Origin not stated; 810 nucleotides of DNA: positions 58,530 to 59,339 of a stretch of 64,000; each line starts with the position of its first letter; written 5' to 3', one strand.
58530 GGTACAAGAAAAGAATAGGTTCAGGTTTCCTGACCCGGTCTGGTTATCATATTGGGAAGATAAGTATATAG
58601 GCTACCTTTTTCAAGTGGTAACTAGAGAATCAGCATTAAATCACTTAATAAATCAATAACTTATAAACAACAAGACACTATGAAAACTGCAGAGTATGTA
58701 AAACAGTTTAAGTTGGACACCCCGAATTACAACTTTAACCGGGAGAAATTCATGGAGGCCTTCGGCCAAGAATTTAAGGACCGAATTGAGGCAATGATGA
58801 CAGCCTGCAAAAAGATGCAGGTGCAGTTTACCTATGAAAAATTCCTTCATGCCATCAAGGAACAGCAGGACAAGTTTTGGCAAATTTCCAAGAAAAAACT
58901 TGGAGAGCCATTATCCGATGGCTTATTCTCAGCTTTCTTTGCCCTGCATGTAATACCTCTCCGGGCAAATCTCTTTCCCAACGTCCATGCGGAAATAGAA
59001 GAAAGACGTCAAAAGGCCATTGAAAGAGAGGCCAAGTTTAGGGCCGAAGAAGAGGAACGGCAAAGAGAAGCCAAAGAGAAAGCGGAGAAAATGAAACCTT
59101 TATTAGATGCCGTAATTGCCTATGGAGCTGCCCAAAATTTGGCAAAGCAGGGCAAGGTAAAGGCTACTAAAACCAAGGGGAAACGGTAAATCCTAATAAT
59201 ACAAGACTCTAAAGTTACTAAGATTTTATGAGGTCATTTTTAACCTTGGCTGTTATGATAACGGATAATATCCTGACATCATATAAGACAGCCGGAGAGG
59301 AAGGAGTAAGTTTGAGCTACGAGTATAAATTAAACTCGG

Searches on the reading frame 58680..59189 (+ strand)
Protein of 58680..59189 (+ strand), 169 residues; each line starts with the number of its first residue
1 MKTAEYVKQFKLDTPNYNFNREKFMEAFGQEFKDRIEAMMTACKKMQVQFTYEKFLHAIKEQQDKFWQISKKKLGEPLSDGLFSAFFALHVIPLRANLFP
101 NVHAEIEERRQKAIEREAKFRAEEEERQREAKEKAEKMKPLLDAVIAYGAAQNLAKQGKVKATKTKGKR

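Call 7: search_protein_families(library=pfam, proteins=[window:58680-59189:+], max_evalue=1)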
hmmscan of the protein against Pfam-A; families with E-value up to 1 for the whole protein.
window:58680-59189:+ (169 aa): 4 families
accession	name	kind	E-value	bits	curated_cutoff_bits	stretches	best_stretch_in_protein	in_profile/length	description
PF23824.1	DUF7194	-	0.0056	16.6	27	1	88-147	141-200/204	Family of unknown function (DUF7194)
PF20524.3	DUF6739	-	0.1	11.1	27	1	97-155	465-524/691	Family of unknown function (DUF6739)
PF04538.17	BEX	-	0.53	11.4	26.1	1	2-50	46-93/106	Brain expressed X-linked like family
PF16025.10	CaM_bind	-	0.81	10.5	27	1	100-137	22-59/78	Calcium-dependent calmodulin binding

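Call 8: search_protein_families(library=phrogs, proteins=[window:58680-59189:+], max_evalue=1)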
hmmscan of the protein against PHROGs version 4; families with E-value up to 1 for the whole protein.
window:58680-59189:+ (169 aa): 5 families
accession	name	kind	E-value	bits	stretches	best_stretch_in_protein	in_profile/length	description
phrog_426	-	head and packaging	0.028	15.6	1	21-72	4-50/184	terminase small subunit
phrog_15262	-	unknown function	0.031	15.4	1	126-168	29-71/71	-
phrog_15068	-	unknown function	0.081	14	1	87-138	23-74/91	-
phrog_3241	-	unknown function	0.12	12.8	1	88-147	143-202/207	-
phrog_11299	-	unknown function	0.26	12.4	1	101-168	38-104/152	-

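Call 66: search_protein_families(library=ncbifam, proteins=[window:58680-59189:+], max_evalue=1)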
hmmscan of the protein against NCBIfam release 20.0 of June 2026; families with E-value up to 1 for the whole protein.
window:58680-59189:+ (169 aa): 2 families
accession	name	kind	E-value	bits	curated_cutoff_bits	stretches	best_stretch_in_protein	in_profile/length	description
TIGR03870.1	ABC_MoxJ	equivalog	0.02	14.4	258.1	1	11-81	92-162/246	methanol oxidation system protein MoxJ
NF046078.1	STM4504_CBY0614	subfamily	0.023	14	150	1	12-103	153-242/281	STM4504/CBY_0614 family protein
